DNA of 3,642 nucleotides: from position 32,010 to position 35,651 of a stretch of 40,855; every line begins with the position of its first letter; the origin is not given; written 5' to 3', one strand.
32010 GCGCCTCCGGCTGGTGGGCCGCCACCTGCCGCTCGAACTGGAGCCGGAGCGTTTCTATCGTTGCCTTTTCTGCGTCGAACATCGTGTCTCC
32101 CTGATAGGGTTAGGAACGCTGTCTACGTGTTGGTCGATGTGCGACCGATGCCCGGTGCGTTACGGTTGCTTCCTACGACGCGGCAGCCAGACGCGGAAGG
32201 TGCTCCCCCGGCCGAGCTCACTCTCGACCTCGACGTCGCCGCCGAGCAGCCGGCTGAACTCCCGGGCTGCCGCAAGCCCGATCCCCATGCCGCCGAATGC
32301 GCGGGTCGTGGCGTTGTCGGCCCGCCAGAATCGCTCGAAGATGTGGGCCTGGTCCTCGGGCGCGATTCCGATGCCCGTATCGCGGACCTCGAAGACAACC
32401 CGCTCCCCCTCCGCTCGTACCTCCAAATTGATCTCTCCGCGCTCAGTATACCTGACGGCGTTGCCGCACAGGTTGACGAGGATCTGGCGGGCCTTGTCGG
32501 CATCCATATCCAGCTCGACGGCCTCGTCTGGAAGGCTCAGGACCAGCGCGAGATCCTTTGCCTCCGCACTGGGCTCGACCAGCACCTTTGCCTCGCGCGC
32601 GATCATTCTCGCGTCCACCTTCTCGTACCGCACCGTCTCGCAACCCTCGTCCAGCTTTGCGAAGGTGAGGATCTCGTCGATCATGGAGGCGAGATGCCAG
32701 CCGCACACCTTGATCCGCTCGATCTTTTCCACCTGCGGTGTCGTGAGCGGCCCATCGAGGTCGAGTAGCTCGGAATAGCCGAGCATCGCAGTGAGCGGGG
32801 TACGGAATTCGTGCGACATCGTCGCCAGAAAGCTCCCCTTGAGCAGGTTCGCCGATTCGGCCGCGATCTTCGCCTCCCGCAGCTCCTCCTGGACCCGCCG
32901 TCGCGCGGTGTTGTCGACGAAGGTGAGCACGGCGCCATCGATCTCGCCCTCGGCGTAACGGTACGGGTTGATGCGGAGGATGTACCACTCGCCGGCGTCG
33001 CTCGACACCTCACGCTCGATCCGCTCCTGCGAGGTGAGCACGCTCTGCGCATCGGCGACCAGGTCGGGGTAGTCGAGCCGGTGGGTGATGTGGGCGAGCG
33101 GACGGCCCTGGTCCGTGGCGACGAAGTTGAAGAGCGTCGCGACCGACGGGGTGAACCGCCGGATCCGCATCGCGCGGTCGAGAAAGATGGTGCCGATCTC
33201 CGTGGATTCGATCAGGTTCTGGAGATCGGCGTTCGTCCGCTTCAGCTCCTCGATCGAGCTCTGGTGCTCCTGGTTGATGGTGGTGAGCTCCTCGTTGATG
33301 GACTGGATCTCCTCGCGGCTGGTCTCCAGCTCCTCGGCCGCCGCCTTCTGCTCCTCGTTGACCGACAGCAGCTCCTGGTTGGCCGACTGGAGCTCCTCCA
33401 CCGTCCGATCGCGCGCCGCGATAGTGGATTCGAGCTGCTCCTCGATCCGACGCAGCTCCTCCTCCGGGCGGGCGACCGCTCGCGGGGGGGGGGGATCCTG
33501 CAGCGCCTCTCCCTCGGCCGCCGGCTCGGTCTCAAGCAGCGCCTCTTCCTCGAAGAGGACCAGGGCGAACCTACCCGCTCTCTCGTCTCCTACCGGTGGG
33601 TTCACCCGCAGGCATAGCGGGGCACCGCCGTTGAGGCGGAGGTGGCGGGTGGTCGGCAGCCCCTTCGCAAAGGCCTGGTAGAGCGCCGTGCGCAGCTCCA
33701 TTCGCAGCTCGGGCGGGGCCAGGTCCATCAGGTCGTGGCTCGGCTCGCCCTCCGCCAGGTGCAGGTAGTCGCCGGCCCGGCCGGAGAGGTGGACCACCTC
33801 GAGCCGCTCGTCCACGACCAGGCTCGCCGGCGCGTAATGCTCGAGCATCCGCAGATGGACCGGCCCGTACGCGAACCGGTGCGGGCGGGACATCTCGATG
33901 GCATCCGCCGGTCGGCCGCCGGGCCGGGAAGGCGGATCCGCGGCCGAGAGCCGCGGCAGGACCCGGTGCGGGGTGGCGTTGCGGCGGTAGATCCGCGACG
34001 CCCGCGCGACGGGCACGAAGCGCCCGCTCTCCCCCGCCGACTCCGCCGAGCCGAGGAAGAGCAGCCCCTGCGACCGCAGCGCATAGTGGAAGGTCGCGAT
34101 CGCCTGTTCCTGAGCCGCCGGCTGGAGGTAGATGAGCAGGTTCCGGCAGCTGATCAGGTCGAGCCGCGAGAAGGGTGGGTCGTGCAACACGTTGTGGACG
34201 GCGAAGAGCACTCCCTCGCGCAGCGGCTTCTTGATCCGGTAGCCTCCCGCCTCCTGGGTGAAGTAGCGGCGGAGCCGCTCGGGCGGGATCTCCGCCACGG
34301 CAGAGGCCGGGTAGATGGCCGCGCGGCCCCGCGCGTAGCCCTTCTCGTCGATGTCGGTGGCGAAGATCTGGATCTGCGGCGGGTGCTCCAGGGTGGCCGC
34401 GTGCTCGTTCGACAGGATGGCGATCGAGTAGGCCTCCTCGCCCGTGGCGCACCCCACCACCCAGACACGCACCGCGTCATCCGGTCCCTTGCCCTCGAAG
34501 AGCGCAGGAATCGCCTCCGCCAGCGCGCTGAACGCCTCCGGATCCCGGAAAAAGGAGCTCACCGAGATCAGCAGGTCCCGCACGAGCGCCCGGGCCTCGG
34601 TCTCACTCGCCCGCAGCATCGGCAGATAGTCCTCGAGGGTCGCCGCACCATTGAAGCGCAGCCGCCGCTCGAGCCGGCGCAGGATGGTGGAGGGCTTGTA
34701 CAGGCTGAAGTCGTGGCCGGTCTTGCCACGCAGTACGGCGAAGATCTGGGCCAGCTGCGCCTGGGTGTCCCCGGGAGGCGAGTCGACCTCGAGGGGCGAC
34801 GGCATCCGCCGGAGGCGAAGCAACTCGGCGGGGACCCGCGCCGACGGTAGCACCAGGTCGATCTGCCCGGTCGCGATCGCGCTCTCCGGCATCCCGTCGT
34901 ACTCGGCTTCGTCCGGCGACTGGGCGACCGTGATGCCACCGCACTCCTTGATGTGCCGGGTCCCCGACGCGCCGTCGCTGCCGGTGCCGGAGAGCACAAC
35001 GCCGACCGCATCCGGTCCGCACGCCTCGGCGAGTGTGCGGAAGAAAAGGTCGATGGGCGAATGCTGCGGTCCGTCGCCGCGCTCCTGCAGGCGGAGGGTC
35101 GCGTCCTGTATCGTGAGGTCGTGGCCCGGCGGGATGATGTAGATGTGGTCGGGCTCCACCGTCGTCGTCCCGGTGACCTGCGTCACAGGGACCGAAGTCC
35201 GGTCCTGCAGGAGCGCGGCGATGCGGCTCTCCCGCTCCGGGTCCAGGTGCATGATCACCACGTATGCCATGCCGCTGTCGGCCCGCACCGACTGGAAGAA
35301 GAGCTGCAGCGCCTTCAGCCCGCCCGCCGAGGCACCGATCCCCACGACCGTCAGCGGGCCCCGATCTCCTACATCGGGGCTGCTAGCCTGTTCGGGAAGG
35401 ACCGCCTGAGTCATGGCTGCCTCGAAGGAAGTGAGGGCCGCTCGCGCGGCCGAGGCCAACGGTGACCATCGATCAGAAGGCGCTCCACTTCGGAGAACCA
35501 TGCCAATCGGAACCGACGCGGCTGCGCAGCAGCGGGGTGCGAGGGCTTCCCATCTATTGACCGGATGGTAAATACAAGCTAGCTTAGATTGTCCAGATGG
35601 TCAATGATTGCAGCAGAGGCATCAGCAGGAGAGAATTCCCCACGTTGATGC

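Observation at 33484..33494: Eleven-nucleotide G:C homopolymer inside the coding sequence of the CheB-CheR-kinase fusion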

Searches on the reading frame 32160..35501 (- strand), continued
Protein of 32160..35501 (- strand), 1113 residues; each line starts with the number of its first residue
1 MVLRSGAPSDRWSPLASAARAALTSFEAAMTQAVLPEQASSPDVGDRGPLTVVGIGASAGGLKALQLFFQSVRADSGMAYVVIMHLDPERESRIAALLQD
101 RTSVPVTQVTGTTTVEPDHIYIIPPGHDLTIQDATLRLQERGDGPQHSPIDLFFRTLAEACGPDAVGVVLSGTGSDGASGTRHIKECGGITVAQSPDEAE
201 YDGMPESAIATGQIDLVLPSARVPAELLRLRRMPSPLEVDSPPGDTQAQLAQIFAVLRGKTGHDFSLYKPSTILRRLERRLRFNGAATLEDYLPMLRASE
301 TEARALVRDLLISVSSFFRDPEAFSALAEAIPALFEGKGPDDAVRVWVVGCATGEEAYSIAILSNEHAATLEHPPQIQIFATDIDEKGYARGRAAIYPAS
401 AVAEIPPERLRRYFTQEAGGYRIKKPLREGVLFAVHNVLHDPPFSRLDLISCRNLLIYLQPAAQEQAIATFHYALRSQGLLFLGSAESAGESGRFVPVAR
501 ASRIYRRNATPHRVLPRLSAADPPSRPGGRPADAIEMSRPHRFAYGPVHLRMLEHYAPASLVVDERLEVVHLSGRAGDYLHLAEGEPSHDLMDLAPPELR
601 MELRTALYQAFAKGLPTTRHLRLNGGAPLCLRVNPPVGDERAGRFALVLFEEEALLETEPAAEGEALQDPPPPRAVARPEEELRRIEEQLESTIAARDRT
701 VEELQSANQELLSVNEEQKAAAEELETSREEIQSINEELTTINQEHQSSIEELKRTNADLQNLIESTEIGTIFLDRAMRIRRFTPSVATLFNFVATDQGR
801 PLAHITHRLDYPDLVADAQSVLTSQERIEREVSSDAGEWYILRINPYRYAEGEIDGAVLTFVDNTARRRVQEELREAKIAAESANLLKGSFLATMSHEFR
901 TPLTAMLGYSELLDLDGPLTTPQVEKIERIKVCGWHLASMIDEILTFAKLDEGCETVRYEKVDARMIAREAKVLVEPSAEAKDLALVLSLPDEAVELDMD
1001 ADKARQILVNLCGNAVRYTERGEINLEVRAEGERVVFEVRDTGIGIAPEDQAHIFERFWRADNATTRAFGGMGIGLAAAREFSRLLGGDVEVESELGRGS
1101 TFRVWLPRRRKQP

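Call 53: predict_structure(alignment_id=A2)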
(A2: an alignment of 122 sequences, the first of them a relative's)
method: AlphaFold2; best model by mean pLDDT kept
length: 1084 residues; sequences in the alignment: 122
mean_pLDDT: 79.0   pTM: 0.47
mean pLDDT of the five models: 79.0, 78.3, 78.0, 76.0, 74.2
residues with pLDDT >= 90: 302; 70-90: 568; 50-70: 119; < 50: 95
segments of 3 or more residues with pLDDT < 50: 1-18, 484-521, 554-558, 625-647, 1033-1041
pLDDT, mean of each block of 10 residues (from residue 1): 34 42 90 91 93 84 83 94 94 91 92 69 91 91 85 79 92 83 84 95 74 68 89 85 81 85 90 84 66 86 91 92 85 95 93 81 82 81 85 91 83 77 85 86 86 85 83 84 48 36 32 36 60 80 72 54 75 80 79 70 73 71 53 34 48 66 69 73 81 86 88 85 77 71 91 88 87 91 93 92 91 89 82 88 81 69 66 75 75 79 72 72 79 92 86 89 91 88 87 92 93 87 80 44 71 90 90 93 55
secondary structure, 60 per line:
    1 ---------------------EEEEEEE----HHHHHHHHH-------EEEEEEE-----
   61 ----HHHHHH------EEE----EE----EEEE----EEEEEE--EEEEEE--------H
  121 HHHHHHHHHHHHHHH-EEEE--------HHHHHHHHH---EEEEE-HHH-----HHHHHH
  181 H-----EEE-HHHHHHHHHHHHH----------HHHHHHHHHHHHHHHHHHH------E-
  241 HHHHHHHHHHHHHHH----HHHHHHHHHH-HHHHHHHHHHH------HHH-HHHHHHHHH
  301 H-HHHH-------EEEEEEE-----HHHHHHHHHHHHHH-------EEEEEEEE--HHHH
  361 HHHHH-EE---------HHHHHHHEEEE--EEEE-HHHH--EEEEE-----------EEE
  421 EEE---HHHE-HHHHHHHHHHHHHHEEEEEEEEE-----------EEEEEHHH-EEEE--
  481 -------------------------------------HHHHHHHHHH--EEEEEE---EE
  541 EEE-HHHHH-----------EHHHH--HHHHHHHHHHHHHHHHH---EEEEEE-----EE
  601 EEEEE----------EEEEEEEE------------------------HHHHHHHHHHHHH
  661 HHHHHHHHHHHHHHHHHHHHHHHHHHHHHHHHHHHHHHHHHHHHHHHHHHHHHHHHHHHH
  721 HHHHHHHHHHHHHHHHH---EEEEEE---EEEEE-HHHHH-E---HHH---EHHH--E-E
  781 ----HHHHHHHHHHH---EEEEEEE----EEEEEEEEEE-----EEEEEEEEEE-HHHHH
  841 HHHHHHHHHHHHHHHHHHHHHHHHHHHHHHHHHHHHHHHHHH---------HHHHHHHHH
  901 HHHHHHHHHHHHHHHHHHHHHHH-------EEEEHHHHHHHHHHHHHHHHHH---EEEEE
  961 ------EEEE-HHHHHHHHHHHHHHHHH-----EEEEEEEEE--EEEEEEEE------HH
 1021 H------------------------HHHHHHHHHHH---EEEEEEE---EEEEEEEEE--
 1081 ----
elements in order (helices of 4 or more, strands of 3 or more residues): E22-28 H33-41 E49-55 H65-70 E77-79 E90-93 E98-103 E106-111 H120-135 E137-140 H149-157 E161-165 H175-181 E187-189 H191-203 H214-232 H241-255 H260-269 H271-281 H292-301 H303-306 E314-320 H326-339 E347-354 H357-365 H378-384 E385-388 E391-394 H396-399 E402-406 E418-423 H432-445 E446-454 E466-470 E475-478 H518-527 E530-535 E539-543 H545-549 H562-565 H568-584 E588-593 E599-605 E616-623 H648-737 E741-746 E750-754 H756-760 H785-795 E799-805 E810-819 E825-834 H836-882 H892-923 E931-934 H935-952 E956-960 E967-970 H972-988 E994-1002 E1005-1012 H1046-1056 E1060-1066 E1070-1078

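Call 55: find_encoding_contigs(protein=P0122, flank=3000, max_places=5)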
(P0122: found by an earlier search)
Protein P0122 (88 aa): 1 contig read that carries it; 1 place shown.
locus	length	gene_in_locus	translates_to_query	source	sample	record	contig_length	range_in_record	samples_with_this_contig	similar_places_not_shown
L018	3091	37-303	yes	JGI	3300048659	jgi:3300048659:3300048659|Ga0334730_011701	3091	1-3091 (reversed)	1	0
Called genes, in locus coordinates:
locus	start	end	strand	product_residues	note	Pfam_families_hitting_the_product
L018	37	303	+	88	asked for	PF02518:HATPase_c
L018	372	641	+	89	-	-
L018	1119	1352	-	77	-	-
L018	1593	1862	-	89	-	-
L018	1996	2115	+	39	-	-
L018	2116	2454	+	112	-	PF00440:TetR_N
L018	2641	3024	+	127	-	-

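Call 64: find_encoding_contigs(protein=P0037, flank=100, max_places=1)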
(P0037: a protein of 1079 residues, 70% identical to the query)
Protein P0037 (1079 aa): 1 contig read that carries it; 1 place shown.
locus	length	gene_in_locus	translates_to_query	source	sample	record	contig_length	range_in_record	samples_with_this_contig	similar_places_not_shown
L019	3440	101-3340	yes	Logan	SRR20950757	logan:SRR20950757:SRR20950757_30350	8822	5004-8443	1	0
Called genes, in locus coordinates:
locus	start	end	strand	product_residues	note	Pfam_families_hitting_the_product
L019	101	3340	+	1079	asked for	PF01339:CheB_methylest, PF03705:CheR_N, PF01739:CheR, PF10473:CENP-F_leu_zip (weak), PF08448:PAS_4 (weak), PF13596:PAS_10, PF00512:HisKA, PF02518:HATPase_c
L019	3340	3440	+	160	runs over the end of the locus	?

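Call 65: find_encoding_contigs(protein=P0042, flank=100, max_places=1)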
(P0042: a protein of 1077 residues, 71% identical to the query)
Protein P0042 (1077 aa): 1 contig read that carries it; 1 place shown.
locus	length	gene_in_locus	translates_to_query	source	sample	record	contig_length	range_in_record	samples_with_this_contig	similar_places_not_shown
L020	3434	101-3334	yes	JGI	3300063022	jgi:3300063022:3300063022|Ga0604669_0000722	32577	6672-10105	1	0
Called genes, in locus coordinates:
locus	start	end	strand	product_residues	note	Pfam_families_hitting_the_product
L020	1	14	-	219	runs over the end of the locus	PF00440:TetR_N, PF13977:TetR_C_6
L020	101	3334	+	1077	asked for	PF01339:CheB_methylest, PF03705:CheR_N, PF01739:CheR, PF10473:CENP-F_leu_zip (weak), PF08448:PAS_4 (weak), PF13596:PAS_10, PF00512:HisKA, PF02518:HATPase_c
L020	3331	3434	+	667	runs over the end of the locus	PF08448:PAS_4 (faint), PF00512:HisKA, PF02518:HATPase_c, PF00072:Response_reg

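Call 66: find_encoding_contigs(protein=P0023, flank=100, max_places=1)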
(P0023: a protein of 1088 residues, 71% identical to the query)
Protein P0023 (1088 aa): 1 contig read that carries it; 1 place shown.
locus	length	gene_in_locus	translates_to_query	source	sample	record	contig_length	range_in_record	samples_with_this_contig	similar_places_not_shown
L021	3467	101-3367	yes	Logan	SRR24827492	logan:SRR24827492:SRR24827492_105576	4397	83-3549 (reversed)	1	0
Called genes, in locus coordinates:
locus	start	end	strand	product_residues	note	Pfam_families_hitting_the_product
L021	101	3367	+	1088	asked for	PF01339:CheB_methylest, PF03705:CheR_N, PF01739:CheR, PF08448:PAS_4, PF13596:PAS_10, PF00512:HisKA, PF02518:HATPase_c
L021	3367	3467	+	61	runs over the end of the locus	?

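Call 67: find_encoding_contigs(protein=P0036, flank=100, max_places=1)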
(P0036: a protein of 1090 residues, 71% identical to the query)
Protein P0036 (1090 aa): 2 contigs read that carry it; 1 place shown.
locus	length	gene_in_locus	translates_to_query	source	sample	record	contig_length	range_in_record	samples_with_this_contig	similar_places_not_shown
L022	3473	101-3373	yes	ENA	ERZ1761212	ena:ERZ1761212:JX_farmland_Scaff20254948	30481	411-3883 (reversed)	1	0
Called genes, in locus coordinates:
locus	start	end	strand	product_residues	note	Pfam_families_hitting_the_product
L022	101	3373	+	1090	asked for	PF01339:CheB_methylest, PF03705:CheR_N, PF01739:CheR, PF10473:CENP-F_leu_zip (weak), PF08448:PAS_4 (weak), PF13596:PAS_10, PF00512:HisKA, PF02518:HATPase_c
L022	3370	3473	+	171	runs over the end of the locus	?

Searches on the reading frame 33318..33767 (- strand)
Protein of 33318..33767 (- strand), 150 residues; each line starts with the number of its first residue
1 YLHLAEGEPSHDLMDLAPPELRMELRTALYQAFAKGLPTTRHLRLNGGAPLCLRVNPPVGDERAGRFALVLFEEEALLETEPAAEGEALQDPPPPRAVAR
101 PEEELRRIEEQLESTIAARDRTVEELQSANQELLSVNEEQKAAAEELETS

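Call 57: find_homologous_proteins(query=window:33318-33767:-, max_evalue=1e-20)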
Query seq(150 aa): 231 candidates shared short words with the query, none scored E <= 1e-20.
